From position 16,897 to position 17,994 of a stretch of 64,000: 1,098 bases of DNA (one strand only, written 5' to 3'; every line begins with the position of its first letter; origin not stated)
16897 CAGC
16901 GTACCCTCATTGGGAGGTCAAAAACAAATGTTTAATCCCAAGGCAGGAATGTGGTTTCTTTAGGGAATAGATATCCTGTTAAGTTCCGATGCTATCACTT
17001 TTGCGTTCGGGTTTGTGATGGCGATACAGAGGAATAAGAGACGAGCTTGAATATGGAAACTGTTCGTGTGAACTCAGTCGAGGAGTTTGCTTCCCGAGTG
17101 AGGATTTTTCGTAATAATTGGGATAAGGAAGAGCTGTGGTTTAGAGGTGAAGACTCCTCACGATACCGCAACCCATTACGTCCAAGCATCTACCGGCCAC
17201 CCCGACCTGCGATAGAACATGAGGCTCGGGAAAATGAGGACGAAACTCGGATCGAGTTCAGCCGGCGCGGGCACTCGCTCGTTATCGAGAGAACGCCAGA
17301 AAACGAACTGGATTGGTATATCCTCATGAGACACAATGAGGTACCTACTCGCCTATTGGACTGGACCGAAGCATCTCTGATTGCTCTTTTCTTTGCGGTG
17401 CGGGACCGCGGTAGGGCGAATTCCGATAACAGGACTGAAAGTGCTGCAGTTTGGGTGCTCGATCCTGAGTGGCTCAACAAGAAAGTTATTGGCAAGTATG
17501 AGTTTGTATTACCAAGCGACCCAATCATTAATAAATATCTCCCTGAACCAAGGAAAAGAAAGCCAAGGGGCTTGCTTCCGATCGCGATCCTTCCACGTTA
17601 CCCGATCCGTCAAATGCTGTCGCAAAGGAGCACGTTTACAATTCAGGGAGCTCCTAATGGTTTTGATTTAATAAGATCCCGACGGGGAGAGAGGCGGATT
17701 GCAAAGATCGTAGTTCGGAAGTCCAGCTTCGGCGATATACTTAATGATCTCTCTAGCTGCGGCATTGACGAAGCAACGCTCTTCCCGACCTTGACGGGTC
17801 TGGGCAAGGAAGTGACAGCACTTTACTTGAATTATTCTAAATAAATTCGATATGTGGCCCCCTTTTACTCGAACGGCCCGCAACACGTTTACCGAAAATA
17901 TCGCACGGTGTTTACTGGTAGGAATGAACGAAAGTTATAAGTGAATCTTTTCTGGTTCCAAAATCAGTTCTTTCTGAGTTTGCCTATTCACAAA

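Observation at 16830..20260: About 3.4 kb AT-rich (about 43% GC) islet in a 60% GC background encoding an FRG-domain protein and two unknown proteins, a candidate uncharacterised accessory/defence module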

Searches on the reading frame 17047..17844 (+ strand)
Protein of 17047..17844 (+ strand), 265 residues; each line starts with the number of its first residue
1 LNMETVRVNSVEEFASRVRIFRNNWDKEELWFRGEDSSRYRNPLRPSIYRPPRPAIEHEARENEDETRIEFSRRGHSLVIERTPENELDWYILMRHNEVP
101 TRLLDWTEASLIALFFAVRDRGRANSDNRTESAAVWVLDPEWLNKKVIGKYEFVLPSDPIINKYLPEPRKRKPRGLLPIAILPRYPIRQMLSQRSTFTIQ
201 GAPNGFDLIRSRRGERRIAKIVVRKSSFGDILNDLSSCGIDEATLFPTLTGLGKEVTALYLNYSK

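Call 3: search_protein_families(library=pfam, proteins=[window:17047-17844:+], max_evalue=0.1)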
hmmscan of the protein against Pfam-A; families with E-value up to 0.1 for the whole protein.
window:17047-17844:+ (265 aa): 1 family
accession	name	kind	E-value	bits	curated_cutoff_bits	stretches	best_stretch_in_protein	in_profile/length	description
PF08867.16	FRG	-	1.8e-18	67.7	25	1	29-123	2-91/94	FRG domain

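Call 4: search_protein_families(library=padloc, proteins=[window:17047-17844:+], max_evalue=0.1)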
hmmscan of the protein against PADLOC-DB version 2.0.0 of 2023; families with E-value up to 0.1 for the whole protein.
window:17047-17844:+ (265 aa): 14 families
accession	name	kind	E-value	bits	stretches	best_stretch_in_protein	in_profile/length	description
PDLC04938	PDC-S15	-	1.1e-40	137.8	1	2-261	39-271/276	-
PDLC04937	PDC-S15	-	6e-28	96.2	1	3-256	12-244/254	-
PDLC04933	PDC-S15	-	1.2e-22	78.8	2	5-125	6-113/286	-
PDLC04936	PDC-S15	-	4.1e-21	73.7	2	5-139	21-140/300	-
PDLC04931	PDC-S15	-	1.8e-16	58.8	1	3-256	37-268/282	-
PDLC04929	PDC-S15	-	5.2e-16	57.4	1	3-138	1-141/308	-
PDLC04926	PDC-S15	-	3e-14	50.8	2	3-121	1-121/300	-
PDLC04927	PDC-S15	-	2.3e-13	47.8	2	3-128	10-126/422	-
PDLC04934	PDC-S15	-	3.3e-13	47.5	1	6-153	37-183/416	-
PDLC04930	PDC-S15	-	7.1e-11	39.7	1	6-135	4-130/380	-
PDLC04940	PDC-S15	-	4.8e-10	37.5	2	87-129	122-164/280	-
PDLC04932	PDC-S15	-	2.8e-08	31.5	1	85-128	106-149/324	-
PDLC04939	PDC-S15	-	6.6e-08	29.8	1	8-121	9-112/487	-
PDLC04935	PDC-S15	-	0.00017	18.6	1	4-141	113-244/535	-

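Call 6: search_protein_families(library=ncbifam, proteins=[window:17047-17844:+], max_evalue=0.1)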
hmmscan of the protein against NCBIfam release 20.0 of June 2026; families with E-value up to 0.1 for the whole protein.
window:17047-17844:+ (265 aa): 0 families

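Call 7: search_protein_families(library=phrogs, proteins=[window:17047-17844:+], max_evalue=0.1)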
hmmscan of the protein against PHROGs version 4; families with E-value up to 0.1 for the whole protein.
window:17047-17844:+ (265 aa): 2 families
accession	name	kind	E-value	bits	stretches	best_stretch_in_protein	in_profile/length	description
phrog_4962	-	unknown function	5.8e-25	89.1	1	1-260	167-454/467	-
phrog_24967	-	unknown function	8.7e-05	22.8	1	5-128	17-135/385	-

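Call 29: search_solved_structures(query=window:17053-17844:+, max_evalue=1)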
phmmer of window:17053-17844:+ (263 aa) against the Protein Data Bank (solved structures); distinct sequences matched with E-value up to 1: 0.

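Call 30: find_related_loci(query=window:17053-17844:+, collection=metagenome_contigs, flank=6000)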
Query window:17053-17844:+ (263 aa) in metagenome_contigs; peptide patterns used: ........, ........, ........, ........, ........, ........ (x = any residue, [..] = any of these).
169 stretches matched a pattern; 4 encode a relative of the query (tblastn E <= 1e-3); 4 distinct loci.
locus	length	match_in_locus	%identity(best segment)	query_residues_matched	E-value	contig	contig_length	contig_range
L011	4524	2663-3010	63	1-118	8e-44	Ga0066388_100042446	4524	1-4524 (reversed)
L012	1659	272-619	63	1-118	1e-44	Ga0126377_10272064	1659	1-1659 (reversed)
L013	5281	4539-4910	60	1-126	1e-43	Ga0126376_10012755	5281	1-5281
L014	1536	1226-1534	64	6-110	3e-38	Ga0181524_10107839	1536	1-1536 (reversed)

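Call 45: find_homologous_proteins(query=window:17053-17844:+, max_evalue=0.00001)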
Query window:17053-17844:+ (263 aa): 505 proteins with E <= 0.00001 among 1282 candidates; the best 120 are listed.
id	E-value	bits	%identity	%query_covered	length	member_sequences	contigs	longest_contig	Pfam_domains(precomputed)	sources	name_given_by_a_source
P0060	3.3e-173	592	100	100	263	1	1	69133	PF08867.17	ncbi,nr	ncbi:MAG: FRG domain-containing protein [Nitrospirae bacterium]|nr:FRG domain-containing protein [Ni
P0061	2.0e-110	386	90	73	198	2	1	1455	PF08867.17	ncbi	-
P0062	6.6e-105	368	66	99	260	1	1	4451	PF08867.17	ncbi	-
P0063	1.9e-101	357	63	98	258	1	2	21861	PF08867.17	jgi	jgi:hypothetical protein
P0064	9.1e-97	342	61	97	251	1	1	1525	PF08867.17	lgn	-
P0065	2.9e-96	340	59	98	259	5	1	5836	PF08867.17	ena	-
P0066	1.5e-94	334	62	98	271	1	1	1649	PF08867.17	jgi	jgi:FRG domain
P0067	1.9e-93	331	61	98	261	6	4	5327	PF08867.17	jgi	-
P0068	1.8e-92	328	60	99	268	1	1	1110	PF08867.17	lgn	-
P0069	3.1e-92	327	60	98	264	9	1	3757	PF08867.17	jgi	jgi:hypothetical protein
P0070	1.2e-91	325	59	97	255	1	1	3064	PF08867.17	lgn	-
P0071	1.4e-91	325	60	97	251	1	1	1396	PF08867.17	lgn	-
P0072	2.6e-64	235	46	97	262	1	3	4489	PF08867.17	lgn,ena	-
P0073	6.0e-62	227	60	70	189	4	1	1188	PF08867.17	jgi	-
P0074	1.7e-61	226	64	64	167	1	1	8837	PF08867.17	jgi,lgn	jgi:hypothetical protein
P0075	3.5e-58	215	63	64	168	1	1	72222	PF08867.17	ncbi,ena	-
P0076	2.0e-50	190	42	97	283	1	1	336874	PF08867.17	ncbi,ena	-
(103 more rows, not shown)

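Call 47: find_encoding_contigs(protein=P0063, flank=6000, max_places=3)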
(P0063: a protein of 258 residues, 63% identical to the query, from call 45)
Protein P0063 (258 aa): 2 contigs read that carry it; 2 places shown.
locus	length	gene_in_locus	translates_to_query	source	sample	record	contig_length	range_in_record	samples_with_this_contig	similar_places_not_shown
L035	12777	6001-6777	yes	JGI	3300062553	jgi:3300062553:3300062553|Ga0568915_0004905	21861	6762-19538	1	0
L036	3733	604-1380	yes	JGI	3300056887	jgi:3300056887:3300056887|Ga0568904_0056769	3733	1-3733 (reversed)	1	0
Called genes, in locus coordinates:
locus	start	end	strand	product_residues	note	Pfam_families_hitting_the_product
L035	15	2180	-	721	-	PF00684:DnaJ_CXXCXGXG (faint), PF02085:Cytochrom_CIII (weak), PF09699:Paired_CXXCH_1 (faint), PF14522:Cytochrome_C7 (faint), PF14537:Cytochrom_c3_2 (weak), PF01292:Ni_hydr_CYTB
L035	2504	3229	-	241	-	PF03793:PASTA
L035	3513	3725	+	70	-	-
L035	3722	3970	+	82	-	PF07927:HicA_toxin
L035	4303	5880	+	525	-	PF18928:DUF5677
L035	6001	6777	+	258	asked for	PF08867:FRG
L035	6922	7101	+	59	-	-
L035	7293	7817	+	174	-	PF01797:Y1_Tnp (weak)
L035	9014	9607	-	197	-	PF04011:LemA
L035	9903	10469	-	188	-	PF04011:LemA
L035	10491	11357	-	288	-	PF12483:GIDE (faint)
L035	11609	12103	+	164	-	PF01951:Archease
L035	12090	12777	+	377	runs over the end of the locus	PF00753:Lactamase_B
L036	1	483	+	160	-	?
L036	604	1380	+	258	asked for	PF08867:FRG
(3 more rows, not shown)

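Call 48: find_encoding_contigs(protein=P0076, flank=6000, max_places=2)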
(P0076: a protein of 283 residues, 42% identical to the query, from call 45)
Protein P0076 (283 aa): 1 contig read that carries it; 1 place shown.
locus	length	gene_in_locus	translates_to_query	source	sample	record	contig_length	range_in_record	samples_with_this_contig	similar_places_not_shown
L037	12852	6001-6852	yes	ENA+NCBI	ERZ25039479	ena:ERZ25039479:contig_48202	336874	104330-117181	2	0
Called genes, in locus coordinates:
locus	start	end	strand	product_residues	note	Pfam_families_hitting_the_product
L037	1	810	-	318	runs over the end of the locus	PF04055:Radical_SAM, PF13353:Fer4_12 (faint)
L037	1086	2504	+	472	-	PF01120:Alpha_L_fucos, PF16757:Fucosidase_C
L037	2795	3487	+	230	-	PF10127:RlaP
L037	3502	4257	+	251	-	PF10127:RlaP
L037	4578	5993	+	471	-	PF00206:Lyase_1, PF10415:FumaraseC_C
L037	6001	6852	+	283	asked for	PF08867:FRG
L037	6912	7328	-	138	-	-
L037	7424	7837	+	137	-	PF00753:Lactamase_B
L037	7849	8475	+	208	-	-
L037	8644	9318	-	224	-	PF01144:CoA_trans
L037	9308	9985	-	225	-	PF01144:CoA_trans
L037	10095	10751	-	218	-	PF00440:TetR_N, PF17932:TetR_C_24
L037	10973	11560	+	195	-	PF01381:HTH_3 (weak), PF12844:HTH_19 (weak), PF13443:HTH_26 (weak), PF13560:HTH_31 (weak), PF07883:Cupin_2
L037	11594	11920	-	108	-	PF03459:TOBE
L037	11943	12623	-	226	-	PF00005:ABC_tran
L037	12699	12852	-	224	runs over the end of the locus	PF00528:BPD_transp_1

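Call 53: find_related_loci(query=window:17053-17844:+, collection=viral_contigs, flank=6000)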
Query window:17053-17844:+ (263 aa) in viral_contigs; peptide patterns used: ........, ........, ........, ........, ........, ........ (x = any residue, [..] = any of these).
7 stretches matched a pattern, but none encodes a relative of the query by tblastn (E <= 1e-3).

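Call 71: search_protein_families(library=pfam, proteins=[L035:4303-5880:+], max_evalue=0.01)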
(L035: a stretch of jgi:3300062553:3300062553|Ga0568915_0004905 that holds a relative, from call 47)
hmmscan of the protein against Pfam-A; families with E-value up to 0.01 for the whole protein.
L035:4303-5880:+ (525 aa): 1 family
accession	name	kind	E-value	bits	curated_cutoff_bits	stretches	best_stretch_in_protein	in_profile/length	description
PF18928.5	DUF5677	-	1.6e-20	74.3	27.1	1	303-450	3-158/166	Family of unknown function (DUF5677)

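Call 72: predict_structure(alignment_id=A5)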
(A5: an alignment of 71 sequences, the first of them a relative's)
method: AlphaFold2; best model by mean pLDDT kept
length: 263 residues; sequences in the alignment: 71
mean_pLDDT: 93.3   pTM: 0.91
mean pLDDT of the five models: 93.3, 92.7, 92.3, 92.3, 92.1
residues with pLDDT >= 90: 232; 70-90: 19; 50-70: 11; < 50: 1
segments of 3 or more residues with pLDDT < 50: none
pLDDT, mean of each block of 10 residues (from residue 1): 97 98 97 91 91 87 97 94 95 95 98 92 66 98 97 96 96 97 93 96 93 95 96 97 95 90 50
secondary structure, 60 per line:
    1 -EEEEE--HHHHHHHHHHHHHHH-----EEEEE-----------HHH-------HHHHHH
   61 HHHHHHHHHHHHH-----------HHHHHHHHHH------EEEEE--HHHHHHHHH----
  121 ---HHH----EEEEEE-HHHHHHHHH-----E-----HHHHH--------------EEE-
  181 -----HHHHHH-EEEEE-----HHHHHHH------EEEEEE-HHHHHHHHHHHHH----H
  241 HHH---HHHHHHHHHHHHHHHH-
elements in order: E2-6 H9-23 E29-33 H55-73 H85-94 E101-105 H108-116 E131-136 H138-146 H158-162 E177-179 H186-191 E193-197 H203-209 E216-221 H223-235 H240-243 H247-262

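Call 79: search_dna_similar(query=window:17053-17844:+, collection=phages, mode=protein, max_evalue=0.001, max_rows=15)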
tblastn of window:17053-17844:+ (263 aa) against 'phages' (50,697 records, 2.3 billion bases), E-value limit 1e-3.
Records with a match: 5; places in all: 5; records where one place covers at least 80% of the query: 2.
Best place of each record, by identity: <60% 5.
By first word of the organism name: Bacteriophage 2; Peduovirus 2; Salmonella 1.
By host as written in the record: - 4; Homo sapiens 1.
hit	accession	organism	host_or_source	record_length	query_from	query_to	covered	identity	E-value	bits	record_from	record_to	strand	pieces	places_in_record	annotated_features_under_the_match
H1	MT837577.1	Bacteriophage sp.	human fecal samples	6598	1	258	98%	27.9%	8e-14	76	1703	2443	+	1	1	record has no annotation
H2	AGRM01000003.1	Salmonella enterica subsp. houtenae str. ATCC BAA-1581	Homo sapiens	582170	4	260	98%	25.6%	3e-12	72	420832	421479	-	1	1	hypothetical protein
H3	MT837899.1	Bacteriophage sp.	human fecal samples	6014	28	146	45%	37.7%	6e-10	65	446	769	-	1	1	record has no annotation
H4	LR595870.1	Peduovirus P22H1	-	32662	4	136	51%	33.1%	1e-5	52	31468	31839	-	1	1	hypothetical protein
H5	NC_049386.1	Peduovirus P22H1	-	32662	4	136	51%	33.1%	1e-5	52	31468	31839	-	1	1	hypothetical protein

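Call 80: get_annotated_region(hit=H4, flank=3500)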
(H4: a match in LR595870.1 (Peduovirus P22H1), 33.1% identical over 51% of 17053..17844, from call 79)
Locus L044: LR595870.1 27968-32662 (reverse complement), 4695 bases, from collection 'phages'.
description: Escherichia virus P2_2H1 genome assembly, chromosome: 1.
organism: Peduovirus P22H1 (NCBI taxid 2844217)
taxonomy: Viruses; Duplodnaviria; Heunggongvirae; Uroviricota; Caudoviricetes; Peduoviridae; Peduovirus
host: -; source: -; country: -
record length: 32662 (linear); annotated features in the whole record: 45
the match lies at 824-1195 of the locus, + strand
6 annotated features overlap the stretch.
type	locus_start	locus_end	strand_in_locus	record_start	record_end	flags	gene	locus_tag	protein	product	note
CDS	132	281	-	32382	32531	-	-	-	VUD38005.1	hypothetical protein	-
CDS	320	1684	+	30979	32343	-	-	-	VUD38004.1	hypothetical protein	-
CDS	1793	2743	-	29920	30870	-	-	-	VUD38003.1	hypothetical protein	-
CDS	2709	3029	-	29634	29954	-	-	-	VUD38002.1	hypothetical protein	-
CDS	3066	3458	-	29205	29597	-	-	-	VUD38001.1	hypothetical protein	-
CDS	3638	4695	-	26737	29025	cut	-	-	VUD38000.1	Phage replication protein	-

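Call 83: find_encoding_contigs(protein=P0061, flank=3000, max_places=4)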
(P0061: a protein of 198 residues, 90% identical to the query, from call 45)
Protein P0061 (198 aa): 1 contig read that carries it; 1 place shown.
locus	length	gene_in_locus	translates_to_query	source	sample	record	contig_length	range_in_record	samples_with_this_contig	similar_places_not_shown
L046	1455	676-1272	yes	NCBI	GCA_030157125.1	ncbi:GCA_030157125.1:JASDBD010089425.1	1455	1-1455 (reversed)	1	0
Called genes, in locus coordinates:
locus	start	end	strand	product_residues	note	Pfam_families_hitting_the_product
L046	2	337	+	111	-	?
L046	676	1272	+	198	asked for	PF08867:FRG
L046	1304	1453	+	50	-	?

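Call 93: fold_search(model_id=the predicted structure, library=pdb)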
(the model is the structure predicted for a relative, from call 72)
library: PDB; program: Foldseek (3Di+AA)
matches with E <= 10: 33; with E <= 0.001: 0
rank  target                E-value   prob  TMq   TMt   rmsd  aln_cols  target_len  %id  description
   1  3b78_B                1.0e+00  0.08  0.23  0.27   6.1       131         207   14  Structure of the eEF2-ExoA(R551H)-NAD+ complex (released 2008-06-17)
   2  8s2n_B                1.2e+00  0.10  0.21  0.38   8.4       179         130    7  Xenorhabdus bovienii Rhs toxin TreTu complex with TrxA and TriTu immunity protein (released 2024-12-04)
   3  3b82_B                1.8e+00  0.06  0.23  0.27   6.0       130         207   15  Structure of the eEF2-ExoA(E546H)-NAD+ complex (released 2008-06-17)
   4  7ee6_G                2.0e+00  0.09  0.28  0.32   9.5       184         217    9  Crystal structure of PltC toxin (released 2021-12-22)
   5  7rt7_A                2.5e+00  0.04  0.23  0.35  13.4       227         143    9  Crystal structure of the RhsP2 C-terminal toxin domain in complex with its immunity protein, RhsI2 (released 2022-08-17)
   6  9gco_B                3.2e+00  0.07  0.22  0.41  13.7       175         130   11  Xenorhabdus bovienii Thioredoxin complex with Rhs toxin TreX and immunity protein TriX (released 2024-12-04)
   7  8gug_A                3.2e+00  0.06  0.26  0.40   8.4       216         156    9  Structure of VPA0770 toxin bound to VPA0769 antitoxin in Vibrio parahaemolyticus (released 2023-07-26)
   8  7pq9_HHH              3.2e+00  0.01  0.11  0.09  13.9        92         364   14  Crystal structure of Bacillus clausii pdxR at 2.8 Angstroms resolution (released 2022-09-28)
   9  7pq9_III              3.4e+00  0.01  0.11  0.09  13.9        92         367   14  Crystal structure of Bacillus clausii pdxR at 2.8 Angstroms resolution (released 2022-09-28)
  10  7pq9_EEE              3.9e+00  0.01  0.11  0.09  14.8        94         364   14  Crystal structure of Bacillus clausii pdxR at 2.8 Angstroms resolution (released 2022-09-28)
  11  6cbq_A                4.1e+00  0.02  0.11  0.12  14.8       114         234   18  Crystal structure of QscR bound to agonist S3 (released 2018-02-28)
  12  5yep_C                5.0e+00  0.03  0.13  0.22  12.6        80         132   15  Crystal structure of SO_3166-SO_3165 from Shewanella oneidensis (released 2018-03-28)
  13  6qxf_A                5.0e+00  0.01  0.09  0.10  19.0       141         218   15  Cas1-Cas2-Csn2-DNA complex from the Type II-A CRISPR-Cas system (released 2019-05-08)
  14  7bxo_D                5.4e+00  0.03  0.13  0.23  12.7        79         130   13  Crystal structure of the toxin-antitoxin with AMP-PNP (released 2020-09-30)
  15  3qb7_B                5.7e+00  0.02  0.12  0.23  13.4        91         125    8  Interleukin-4 mutant RGA bound to cytokine receptor common gamma (released 2012-04-25)
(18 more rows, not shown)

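Call 99: find_encoding_contigs(protein=P0075, flank=6000, max_places=2)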
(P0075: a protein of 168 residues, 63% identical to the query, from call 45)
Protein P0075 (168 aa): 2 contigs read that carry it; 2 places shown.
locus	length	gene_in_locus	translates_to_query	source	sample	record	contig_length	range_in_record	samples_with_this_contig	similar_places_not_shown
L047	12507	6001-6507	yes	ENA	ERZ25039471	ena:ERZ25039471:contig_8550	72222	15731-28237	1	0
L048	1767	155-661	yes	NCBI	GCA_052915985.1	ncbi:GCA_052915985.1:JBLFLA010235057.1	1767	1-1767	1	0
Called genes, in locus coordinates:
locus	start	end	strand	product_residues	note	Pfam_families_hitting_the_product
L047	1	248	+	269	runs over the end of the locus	PF04962:KduI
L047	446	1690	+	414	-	PF00083:Sugar_tr (weak), PF07690:MFS_1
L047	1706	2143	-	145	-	PF00072:Response_reg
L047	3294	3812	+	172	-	PF00515:TPR_1 (faint), PF07719:TPR_2 (faint), PF13181:TPR_8 (faint), PF13428:TPR_14 (faint)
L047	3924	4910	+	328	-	PF01933:CofD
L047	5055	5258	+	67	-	PF02604:PhdYeFM_antitox (weak), PF18506:RelB-like (weak)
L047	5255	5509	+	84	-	PF05016:ParE_toxin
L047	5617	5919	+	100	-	-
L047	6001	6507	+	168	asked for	PF08867:FRG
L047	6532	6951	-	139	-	-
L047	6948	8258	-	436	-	PF04055:Radical_SAM (faint)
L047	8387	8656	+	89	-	PF01047:MarR, PF12802:MarR_2 (weak)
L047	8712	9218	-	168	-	PF13707:RloB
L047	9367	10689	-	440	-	PF02463:SMC_N (faint), PF13175:AAA_15 (faint), PF13304:AAA_21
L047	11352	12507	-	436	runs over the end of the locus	PF13546:DDE_5, PF01609:DDE_Tnp_1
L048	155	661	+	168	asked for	PF08867:FRG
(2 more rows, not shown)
